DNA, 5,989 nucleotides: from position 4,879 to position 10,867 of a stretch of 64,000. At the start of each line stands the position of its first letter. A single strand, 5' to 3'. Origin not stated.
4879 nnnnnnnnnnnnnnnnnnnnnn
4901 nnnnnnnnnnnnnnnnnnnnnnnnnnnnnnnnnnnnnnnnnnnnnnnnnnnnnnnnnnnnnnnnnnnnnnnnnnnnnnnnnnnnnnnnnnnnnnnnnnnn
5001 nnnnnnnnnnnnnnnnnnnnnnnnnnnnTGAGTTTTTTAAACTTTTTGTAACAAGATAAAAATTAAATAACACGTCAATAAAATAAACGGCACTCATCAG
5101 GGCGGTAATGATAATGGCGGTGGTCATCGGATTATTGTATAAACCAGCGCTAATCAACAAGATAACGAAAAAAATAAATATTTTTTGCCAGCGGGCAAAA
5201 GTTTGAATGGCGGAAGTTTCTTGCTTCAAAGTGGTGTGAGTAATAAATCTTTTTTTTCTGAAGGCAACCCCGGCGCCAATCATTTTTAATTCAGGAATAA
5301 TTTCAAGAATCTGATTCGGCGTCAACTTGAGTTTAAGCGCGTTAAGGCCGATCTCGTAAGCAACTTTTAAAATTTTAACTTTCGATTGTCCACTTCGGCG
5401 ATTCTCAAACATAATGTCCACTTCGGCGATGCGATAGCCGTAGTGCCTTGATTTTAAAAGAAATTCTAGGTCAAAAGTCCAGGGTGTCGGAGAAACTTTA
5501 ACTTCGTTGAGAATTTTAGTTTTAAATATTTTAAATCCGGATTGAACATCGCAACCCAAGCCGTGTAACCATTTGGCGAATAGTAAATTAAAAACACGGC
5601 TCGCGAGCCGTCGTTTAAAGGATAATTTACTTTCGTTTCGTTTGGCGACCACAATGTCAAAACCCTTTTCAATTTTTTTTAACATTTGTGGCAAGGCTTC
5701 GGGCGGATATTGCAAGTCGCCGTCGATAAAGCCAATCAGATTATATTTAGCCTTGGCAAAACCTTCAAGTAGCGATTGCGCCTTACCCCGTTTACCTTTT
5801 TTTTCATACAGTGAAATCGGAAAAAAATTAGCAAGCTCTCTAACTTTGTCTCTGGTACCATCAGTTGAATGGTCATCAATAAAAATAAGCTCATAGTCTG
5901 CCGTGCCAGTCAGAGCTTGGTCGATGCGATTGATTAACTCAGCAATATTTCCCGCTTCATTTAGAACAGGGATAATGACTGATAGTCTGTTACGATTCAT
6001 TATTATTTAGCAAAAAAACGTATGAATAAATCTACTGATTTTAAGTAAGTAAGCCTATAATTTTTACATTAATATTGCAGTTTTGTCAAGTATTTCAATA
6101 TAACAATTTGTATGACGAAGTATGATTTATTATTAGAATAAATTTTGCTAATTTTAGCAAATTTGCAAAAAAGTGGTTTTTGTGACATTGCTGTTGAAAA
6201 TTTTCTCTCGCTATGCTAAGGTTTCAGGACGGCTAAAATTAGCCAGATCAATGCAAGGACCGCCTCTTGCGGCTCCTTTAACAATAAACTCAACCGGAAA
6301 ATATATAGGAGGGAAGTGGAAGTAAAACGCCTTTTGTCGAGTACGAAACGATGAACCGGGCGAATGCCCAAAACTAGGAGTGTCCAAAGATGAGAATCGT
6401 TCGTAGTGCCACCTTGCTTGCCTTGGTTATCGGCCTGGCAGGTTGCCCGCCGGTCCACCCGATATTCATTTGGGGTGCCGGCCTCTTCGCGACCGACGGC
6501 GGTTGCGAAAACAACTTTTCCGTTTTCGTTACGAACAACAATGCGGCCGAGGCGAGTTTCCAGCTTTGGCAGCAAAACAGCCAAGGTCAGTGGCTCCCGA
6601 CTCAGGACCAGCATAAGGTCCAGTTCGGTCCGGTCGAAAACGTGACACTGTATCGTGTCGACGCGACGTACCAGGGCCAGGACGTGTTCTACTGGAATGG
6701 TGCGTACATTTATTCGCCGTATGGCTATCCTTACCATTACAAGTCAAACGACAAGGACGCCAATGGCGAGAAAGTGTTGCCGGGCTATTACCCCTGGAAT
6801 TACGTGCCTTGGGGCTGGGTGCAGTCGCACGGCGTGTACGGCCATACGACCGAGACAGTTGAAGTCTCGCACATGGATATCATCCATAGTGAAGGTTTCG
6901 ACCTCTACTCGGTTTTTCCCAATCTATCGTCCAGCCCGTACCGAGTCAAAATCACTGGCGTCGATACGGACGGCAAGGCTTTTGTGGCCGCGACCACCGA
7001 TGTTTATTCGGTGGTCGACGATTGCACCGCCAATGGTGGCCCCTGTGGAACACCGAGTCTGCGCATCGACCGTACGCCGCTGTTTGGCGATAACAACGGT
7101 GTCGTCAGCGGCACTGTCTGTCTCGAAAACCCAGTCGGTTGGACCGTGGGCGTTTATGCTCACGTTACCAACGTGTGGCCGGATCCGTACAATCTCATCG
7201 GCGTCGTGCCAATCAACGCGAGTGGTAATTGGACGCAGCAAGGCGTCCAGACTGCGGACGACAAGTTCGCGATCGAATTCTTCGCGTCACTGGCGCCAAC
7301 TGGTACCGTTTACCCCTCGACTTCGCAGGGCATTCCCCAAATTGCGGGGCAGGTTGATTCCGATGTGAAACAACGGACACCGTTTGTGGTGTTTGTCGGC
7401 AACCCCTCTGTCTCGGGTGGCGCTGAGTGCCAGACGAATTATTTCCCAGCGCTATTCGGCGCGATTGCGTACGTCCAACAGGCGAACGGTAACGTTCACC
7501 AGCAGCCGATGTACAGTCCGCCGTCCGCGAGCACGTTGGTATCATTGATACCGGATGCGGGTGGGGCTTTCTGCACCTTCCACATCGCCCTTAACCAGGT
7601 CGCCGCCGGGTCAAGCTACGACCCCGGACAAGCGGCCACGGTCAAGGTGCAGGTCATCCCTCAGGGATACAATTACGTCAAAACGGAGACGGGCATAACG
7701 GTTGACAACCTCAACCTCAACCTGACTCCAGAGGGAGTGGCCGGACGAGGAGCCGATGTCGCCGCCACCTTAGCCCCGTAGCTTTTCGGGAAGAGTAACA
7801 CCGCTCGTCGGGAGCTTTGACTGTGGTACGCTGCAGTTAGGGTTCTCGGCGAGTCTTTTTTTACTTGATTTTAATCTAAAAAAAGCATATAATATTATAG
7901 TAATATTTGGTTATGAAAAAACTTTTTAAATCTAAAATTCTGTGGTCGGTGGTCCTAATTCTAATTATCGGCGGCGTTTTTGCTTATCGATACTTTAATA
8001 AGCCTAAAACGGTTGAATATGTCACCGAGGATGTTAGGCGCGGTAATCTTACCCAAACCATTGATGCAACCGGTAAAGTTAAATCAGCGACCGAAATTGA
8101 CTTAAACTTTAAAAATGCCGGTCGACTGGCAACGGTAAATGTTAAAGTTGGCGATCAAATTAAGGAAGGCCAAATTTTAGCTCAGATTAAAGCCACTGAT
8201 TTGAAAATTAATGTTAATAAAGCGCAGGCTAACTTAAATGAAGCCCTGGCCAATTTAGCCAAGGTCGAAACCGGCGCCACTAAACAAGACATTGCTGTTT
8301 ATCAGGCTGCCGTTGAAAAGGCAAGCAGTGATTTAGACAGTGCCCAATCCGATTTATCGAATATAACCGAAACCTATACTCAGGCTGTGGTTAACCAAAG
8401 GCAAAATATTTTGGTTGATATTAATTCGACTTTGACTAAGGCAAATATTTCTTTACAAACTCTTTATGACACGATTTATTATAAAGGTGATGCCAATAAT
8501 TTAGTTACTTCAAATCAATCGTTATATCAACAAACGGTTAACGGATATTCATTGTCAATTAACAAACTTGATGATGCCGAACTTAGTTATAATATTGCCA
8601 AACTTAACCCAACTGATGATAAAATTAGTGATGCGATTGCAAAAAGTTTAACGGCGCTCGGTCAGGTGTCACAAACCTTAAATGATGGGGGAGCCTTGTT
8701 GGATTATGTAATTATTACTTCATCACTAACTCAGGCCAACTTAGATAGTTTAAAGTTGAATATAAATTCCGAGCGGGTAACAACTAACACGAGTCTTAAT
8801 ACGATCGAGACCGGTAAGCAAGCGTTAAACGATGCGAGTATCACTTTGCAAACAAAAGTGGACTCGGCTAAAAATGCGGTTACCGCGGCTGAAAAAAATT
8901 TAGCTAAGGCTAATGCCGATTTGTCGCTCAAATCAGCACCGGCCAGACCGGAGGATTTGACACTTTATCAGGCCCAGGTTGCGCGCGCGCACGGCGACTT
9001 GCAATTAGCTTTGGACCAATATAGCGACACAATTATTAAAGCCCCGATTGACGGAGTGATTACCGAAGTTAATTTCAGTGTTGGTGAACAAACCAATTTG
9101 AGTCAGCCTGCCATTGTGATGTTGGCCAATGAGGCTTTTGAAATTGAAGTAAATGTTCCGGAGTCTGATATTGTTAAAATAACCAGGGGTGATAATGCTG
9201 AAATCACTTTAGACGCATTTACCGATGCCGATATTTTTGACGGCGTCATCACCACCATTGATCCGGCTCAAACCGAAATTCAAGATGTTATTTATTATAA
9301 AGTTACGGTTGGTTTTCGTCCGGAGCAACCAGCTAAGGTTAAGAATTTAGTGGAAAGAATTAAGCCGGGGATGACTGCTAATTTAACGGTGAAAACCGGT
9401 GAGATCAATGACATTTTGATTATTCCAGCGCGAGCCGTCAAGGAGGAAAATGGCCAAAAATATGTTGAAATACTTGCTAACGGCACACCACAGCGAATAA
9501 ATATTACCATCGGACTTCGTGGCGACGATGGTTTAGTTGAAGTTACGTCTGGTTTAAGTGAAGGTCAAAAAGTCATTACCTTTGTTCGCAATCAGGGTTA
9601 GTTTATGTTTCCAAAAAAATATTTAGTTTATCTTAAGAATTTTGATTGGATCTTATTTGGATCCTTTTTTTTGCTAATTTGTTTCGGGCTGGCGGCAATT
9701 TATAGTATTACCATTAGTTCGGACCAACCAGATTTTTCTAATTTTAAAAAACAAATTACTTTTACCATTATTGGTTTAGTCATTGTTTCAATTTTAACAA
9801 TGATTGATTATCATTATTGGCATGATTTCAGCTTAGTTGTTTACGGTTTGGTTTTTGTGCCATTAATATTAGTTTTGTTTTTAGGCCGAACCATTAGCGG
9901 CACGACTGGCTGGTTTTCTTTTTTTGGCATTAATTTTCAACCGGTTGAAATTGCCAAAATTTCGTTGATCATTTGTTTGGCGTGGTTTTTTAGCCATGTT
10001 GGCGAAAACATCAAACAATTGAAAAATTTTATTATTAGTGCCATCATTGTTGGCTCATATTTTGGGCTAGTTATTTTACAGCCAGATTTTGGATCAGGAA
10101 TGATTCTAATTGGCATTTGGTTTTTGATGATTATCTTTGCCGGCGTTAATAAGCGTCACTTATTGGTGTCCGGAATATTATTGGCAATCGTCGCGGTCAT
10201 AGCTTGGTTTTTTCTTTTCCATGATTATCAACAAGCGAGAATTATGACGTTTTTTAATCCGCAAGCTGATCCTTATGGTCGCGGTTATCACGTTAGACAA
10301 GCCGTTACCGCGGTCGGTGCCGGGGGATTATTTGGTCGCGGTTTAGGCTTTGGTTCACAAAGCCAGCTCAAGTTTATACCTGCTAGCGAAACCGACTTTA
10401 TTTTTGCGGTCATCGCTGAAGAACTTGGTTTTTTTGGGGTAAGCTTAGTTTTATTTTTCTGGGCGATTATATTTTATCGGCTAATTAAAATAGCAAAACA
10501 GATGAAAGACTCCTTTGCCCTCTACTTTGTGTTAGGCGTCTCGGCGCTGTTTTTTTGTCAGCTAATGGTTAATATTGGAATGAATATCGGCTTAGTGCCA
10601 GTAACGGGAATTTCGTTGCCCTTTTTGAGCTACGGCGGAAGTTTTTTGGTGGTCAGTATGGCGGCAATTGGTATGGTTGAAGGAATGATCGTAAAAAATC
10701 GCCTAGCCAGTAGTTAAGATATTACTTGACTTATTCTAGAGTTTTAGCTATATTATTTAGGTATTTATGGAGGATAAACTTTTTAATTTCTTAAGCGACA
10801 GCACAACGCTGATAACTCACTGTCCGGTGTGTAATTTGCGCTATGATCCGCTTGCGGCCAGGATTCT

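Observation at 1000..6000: Whole glycan-assembly pathway fused into one 1666-aa polypeptide (GT2 + QxxRW-GT2 + Wzx-like flippase + GT4)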

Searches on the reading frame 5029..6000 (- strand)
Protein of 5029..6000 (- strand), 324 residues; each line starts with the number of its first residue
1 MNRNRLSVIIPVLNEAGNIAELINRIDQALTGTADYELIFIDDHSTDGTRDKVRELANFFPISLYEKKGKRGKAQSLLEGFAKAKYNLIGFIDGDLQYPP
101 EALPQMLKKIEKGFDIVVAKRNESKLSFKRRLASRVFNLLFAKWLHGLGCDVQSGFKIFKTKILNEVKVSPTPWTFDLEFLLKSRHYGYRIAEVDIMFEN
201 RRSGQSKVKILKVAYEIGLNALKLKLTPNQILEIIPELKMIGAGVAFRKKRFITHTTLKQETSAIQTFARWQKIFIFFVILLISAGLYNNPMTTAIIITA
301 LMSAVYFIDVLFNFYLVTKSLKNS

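Call 60: search_solved_structures(query=window:5029-6000:-, max_evalue=0.001)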
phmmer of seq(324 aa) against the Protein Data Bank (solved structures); distinct sequences matched with E-value up to 0.001: 20.
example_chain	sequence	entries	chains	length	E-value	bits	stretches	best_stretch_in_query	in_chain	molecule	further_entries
5mlz_A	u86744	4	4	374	8.4e-28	100.9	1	5-218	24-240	Dolichol monophosphate mannose synthase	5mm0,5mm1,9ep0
9bhc_C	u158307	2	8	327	8.5e-20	74.7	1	5-288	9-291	Undecaprenyl-phosphate 4-deoxy-4-formamido-L-arabinose transferase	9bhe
8vxh_A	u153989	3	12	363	1.2e-19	74.1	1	5-288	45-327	Undecaprenyl-phosphate 4-deoxy-4-formamido-L-arabinose transferase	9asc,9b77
9hwj_A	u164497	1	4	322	1.3e-19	74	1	5-289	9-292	Undecaprenyl-phosphate 4-deoxy-4-formamido-L-arabinose transferase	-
5ekp_C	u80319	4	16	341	2.9e-13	53.2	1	5-212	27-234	Uncharacterized glycosyltransferase sll0501 | Glycosyltransferase sll0501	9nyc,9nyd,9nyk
5eke_A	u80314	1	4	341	2.9e-13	53.2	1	5-212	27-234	Uncharacterized glycosyltransferase sll0501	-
9nye_A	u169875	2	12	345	3e-13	53.2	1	5-212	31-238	Glycosyltransferase sll0501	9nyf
6yv7_B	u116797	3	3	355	2.3e-06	30.6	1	3-100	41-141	Glycosyl transferase, family 2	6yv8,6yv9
6yv7_A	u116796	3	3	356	2.3e-06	30.5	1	3-100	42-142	Glycosyl transferase, family 2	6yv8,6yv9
2z87_A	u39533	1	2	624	8.6e-06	28.7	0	5-100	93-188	Chondroitin synthase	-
2z86_A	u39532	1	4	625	8.6e-06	28.7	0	5-100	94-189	Chondroitin synthase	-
6h1j_A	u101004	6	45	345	1.1e-05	28.3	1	4-190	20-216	Probable ss-1,3-N-acetylglucosaminyltransferase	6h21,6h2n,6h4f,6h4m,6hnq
4y6n_A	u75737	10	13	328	2.4e-05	27.2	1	5-110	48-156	Glucosyl-3-phosphoglycerate synthase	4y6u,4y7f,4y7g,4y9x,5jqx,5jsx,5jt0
3e25_A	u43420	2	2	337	2.5e-05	27.1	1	5-110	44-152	Putative uncharacterized protein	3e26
4ddz_A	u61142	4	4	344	2.6e-05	27.1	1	5-110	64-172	GLUCOSYL-3-PHOSPHOGLYCERATE SYNTHASE (GpgS) | Glucosyl-3-phosphoglycerate synthase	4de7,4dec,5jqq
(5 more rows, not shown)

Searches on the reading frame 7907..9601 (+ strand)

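Call 24: search_protein_families(library=pfam, proteins=[window:7907-9601:+], max_evalue=0.001)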
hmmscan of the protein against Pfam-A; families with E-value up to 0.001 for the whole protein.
window:7907-9601:+ (564 aa): 4 families
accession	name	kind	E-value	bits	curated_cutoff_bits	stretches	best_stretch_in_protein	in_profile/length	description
PF16576.10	HlyD_D23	-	3.1e-12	46.7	30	1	289-454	40-187/214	Barrel-sandwich domain of CusB or HlyD membrane-fusion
PF13437.12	HlyD_3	-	2.1e-11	45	22.2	1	377-468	2-93/106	HlyD family secretion protein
PF13533.13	Biotin_lipoyl_2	-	1.1e-09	38.3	29.8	1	71-94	8-31/32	Biotin-lipoyl like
PF00364.28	Biotin_lipoyl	-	0.0001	22.5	22.1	0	72-96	15-38/73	Biotin-requiring enzyme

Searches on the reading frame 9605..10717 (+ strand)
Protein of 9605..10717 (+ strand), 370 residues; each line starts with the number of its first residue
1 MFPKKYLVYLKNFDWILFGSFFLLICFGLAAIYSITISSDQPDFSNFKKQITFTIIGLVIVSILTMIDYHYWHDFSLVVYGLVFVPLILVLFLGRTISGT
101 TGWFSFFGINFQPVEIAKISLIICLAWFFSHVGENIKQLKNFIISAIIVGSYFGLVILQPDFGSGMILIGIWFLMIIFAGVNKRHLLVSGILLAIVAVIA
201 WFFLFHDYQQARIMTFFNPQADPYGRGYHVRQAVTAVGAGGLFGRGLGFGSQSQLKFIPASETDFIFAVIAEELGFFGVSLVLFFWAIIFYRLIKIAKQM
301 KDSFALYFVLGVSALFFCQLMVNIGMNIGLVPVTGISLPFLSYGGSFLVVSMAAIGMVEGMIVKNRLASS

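Call 24: search_protein_families(library=pfam, proteins=[window:9605-10717:+], max_evalue=0.001)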
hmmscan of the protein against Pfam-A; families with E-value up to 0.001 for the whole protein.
window:9605-10717:+ (370 aa): 1 family
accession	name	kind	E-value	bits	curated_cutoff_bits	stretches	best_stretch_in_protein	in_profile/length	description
PF01098.24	FTSW_RODA_SPOVE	-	5.3e-92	309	26.4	1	16-361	3-350/356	Cell cycle protein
